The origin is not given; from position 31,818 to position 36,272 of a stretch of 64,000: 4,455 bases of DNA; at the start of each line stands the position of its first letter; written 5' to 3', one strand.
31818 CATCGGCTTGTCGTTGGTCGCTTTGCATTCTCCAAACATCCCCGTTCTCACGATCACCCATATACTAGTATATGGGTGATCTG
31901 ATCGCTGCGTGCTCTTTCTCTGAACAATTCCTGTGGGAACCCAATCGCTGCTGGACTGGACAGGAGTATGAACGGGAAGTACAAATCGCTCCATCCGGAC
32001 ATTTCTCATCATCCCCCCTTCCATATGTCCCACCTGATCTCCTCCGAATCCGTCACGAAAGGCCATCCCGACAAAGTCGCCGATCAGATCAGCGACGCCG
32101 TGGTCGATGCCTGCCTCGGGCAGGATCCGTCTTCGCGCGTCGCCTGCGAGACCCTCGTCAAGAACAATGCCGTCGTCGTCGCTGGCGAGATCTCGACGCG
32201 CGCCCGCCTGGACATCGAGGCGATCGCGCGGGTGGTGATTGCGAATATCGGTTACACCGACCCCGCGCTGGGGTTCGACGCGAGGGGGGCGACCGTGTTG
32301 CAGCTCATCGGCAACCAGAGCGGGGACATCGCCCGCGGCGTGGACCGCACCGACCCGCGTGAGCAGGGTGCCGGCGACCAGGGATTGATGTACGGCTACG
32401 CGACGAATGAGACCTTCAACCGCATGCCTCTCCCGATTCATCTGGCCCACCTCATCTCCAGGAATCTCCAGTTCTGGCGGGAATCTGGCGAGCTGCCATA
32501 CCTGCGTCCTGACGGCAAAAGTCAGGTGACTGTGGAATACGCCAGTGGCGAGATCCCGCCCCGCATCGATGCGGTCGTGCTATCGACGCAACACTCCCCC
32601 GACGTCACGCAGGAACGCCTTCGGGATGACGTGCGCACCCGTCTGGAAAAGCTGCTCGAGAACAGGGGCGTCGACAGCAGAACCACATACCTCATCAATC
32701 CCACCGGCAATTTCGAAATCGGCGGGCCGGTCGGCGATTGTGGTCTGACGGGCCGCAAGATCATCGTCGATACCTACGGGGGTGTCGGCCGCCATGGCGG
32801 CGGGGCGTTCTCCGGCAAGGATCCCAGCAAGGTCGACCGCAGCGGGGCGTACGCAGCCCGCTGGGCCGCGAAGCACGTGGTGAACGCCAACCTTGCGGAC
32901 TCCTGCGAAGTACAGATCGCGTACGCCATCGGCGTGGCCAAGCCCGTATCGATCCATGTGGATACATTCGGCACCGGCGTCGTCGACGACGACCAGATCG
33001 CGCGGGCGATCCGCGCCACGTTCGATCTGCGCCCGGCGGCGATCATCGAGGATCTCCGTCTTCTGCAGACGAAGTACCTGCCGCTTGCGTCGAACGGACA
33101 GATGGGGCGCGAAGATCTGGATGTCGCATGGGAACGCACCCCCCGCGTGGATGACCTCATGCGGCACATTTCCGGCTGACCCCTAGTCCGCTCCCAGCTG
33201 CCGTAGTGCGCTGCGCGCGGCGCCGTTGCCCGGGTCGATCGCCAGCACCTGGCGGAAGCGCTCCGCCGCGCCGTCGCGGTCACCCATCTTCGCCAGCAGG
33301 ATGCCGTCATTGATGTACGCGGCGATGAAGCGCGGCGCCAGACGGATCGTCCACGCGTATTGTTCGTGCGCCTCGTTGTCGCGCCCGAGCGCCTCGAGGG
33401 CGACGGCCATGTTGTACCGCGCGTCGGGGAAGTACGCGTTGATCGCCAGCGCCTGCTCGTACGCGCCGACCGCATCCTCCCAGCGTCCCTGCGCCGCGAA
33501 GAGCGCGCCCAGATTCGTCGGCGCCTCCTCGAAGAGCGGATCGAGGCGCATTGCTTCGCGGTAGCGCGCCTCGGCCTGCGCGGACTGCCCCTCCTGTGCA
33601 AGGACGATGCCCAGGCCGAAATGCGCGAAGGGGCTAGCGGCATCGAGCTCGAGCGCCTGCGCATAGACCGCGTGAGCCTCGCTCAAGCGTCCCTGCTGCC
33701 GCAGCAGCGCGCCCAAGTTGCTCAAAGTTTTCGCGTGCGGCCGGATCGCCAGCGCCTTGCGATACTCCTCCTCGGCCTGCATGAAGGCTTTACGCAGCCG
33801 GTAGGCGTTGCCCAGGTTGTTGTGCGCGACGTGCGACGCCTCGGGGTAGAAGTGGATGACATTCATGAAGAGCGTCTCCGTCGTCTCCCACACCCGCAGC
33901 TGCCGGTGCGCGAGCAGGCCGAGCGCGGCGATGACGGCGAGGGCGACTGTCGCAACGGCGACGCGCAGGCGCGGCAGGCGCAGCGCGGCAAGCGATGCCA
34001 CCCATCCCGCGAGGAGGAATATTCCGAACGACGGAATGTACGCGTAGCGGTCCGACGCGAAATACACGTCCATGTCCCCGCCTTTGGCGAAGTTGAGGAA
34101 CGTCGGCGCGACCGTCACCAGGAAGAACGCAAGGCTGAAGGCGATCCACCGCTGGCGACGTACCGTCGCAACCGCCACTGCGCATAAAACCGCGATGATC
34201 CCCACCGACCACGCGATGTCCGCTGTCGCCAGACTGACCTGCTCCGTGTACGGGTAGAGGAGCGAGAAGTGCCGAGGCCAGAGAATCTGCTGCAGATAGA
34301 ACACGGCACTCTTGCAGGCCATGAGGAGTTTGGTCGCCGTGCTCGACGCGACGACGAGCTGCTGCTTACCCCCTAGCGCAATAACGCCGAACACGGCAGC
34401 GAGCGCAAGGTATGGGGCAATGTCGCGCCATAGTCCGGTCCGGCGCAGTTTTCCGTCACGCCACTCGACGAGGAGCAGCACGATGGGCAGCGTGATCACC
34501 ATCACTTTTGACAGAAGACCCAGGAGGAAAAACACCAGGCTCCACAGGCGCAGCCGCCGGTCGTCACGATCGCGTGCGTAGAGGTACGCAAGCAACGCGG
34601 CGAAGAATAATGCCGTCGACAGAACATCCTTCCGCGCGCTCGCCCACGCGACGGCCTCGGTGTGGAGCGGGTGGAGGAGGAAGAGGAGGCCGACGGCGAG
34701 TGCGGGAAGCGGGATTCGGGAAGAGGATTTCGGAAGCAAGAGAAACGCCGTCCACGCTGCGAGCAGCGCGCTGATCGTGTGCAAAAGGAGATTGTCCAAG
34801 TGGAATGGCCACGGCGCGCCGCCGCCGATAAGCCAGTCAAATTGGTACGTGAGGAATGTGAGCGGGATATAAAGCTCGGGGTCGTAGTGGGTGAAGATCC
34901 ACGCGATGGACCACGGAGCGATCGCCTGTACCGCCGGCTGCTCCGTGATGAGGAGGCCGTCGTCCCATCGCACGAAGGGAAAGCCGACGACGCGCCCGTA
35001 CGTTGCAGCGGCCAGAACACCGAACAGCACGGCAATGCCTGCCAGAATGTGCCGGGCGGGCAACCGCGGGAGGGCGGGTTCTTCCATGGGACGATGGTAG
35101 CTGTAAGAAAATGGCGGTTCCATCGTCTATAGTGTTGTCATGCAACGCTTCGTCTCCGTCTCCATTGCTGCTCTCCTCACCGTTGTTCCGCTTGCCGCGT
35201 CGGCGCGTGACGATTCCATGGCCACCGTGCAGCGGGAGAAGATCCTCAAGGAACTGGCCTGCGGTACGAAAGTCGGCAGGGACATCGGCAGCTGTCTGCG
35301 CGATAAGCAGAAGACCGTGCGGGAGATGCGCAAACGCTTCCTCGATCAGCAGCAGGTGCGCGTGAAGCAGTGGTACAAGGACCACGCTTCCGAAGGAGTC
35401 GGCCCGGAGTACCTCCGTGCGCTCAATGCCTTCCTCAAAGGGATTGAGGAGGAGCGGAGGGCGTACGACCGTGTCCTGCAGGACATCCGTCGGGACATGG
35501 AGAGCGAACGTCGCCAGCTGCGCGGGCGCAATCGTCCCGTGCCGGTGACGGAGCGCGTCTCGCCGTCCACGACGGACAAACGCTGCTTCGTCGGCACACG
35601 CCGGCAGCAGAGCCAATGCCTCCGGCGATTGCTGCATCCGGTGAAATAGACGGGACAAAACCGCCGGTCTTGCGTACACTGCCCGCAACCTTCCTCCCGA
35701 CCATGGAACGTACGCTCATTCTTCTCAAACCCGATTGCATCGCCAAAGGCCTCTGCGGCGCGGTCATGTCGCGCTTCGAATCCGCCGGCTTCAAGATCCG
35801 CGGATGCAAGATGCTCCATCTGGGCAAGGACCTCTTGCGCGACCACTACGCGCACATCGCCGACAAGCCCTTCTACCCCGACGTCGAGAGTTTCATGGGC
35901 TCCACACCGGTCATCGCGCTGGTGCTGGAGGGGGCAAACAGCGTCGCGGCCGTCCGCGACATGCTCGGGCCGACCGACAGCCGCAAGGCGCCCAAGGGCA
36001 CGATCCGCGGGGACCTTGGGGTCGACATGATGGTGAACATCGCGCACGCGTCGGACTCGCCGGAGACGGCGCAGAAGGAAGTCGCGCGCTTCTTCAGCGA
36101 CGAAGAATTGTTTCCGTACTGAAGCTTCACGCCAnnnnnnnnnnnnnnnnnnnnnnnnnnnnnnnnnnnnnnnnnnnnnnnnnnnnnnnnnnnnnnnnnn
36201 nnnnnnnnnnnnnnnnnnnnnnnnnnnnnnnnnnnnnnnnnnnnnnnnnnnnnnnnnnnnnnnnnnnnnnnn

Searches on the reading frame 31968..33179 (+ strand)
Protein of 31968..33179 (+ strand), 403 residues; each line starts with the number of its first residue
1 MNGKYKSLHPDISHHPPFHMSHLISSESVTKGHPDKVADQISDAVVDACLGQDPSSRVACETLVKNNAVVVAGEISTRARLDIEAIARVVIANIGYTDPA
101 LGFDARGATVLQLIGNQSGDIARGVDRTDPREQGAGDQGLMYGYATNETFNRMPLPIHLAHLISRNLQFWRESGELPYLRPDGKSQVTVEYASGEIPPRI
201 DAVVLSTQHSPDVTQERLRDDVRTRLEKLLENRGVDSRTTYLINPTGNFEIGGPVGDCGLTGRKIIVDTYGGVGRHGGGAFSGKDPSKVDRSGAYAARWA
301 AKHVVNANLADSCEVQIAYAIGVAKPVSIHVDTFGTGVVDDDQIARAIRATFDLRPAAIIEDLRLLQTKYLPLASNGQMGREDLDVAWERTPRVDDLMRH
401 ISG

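Call 17: search_protein_families(library=pfam, proteins=[window:31968-33179:+], max_evalue=0.001)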
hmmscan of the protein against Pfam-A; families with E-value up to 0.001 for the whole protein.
window:31968-33179:+ (403 aa): 3 families
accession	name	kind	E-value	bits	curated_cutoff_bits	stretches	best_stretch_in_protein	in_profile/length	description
PF02773.21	S-AdoMet_synt_C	-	3e-63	212.3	25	1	251-390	1-138/138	S-adenosylmethionine synthetase, C-terminal domain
PF02772.21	S-AdoMet_synt_M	-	1.9e-41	141.4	29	1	132-249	1-120/120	S-adenosylmethionine synthetase, central domain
PF00438.25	S-AdoMet_synt_N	-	2e-38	131.4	33.1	1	22-118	2-98/99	S-adenosylmethionine synthetase, N-terminal domain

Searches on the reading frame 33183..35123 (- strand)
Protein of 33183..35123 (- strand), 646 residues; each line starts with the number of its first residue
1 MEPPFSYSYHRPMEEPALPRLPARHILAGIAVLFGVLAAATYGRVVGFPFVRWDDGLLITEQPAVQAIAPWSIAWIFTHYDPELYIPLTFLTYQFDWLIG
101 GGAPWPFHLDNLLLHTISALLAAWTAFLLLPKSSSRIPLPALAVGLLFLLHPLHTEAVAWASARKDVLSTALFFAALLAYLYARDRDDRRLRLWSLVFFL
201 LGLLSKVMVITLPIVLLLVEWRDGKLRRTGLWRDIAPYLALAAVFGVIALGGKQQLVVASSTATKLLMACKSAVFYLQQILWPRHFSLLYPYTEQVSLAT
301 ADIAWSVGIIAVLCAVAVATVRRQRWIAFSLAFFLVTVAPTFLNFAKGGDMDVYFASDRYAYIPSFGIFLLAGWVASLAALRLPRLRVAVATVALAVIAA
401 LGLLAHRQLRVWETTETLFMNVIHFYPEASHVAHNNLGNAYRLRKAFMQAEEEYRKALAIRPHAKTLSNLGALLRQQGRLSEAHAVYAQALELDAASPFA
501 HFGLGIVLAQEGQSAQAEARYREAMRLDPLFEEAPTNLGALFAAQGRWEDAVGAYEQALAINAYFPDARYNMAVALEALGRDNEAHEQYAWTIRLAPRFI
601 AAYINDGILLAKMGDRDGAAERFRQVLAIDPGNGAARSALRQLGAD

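Call 17: search_protein_families(library=pfam, proteins=[window:33183-35123:-], max_evalue=0.001)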
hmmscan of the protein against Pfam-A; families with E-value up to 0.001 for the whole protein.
window:33183-35123:- (646 aa): 14 families
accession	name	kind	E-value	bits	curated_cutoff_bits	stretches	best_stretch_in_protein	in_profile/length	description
PF00515.34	TPR_1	-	1.5e-28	97.8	27.8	3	433-463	3-33/34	Tetratricopeptide repeat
PF07719.23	TPR_2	-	2.2e-26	90.2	27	1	464-494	1-31/34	Tetratricopeptide repeat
PF13414.12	TPR_11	-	1.7e-24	85.6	26.8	2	541-580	3-42/42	TPR repeat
PF13424.12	TPR_12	-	6.9e-20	71.5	30.1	2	433-494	5-75/77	Tetratricopeptide repeat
PF13431.12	TPR_17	-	1.2e-17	63.1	24.4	0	554-587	1-34/34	Tetratricopeptide repeat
PF14559.12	TPR_19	-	2.7e-14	53.7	25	3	543-587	2-46/68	Tetratricopeptide repeat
PF13181.12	TPR_8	-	1.7e-13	50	25.7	0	464-495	1-32/34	Tetratricopeptide repeat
PF13176.12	TPR_7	-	3.5e-13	48.9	27.9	1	537-561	4-28/36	Tetratricopeptide repeat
PF13374.12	TPR_10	-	2.3e-12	46.9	27.5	1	464-493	2-31/42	Tetratricopeptide repeat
PF13428.12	TPR_14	-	5.3e-10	39.4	23.5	0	470-505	7-42/44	Tetratricopeptide repeat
PF24575.1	TPR_Slam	-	6.9e-09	36.5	35.2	0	539-588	54-103/104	Surface lipoprotein assembly modifier, N-terminal TPR repeats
PF13432.12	TPR_16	-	1e-06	29.5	32.7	1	471-529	4-62/65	Tetratricopeptide repeat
PF13174.12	TPR_6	-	3.5e-05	24.6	26.3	0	607-631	7-31/33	Tetratricopeptide repeat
PF07721.20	TPR_4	-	5.9e-05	23.7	27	0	499-523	2-26/26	Tetratricopeptide repeat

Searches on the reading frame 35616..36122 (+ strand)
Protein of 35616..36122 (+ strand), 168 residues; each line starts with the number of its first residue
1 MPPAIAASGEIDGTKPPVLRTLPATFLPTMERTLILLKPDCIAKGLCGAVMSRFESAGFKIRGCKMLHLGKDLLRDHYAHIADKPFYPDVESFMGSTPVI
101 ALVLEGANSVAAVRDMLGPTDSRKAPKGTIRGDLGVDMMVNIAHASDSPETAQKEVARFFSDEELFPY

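Call 17: search_protein_families(library=pfam, proteins=[window:35616-36122:+], max_evalue=0.001)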
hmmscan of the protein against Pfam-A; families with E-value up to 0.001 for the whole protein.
window:35616-36122:+ (168 aa): 1 family
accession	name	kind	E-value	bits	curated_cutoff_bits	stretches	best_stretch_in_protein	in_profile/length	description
PF00334.24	NDK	-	1.5e-46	158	27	1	31-164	1-134/135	Nucleoside diphosphate kinase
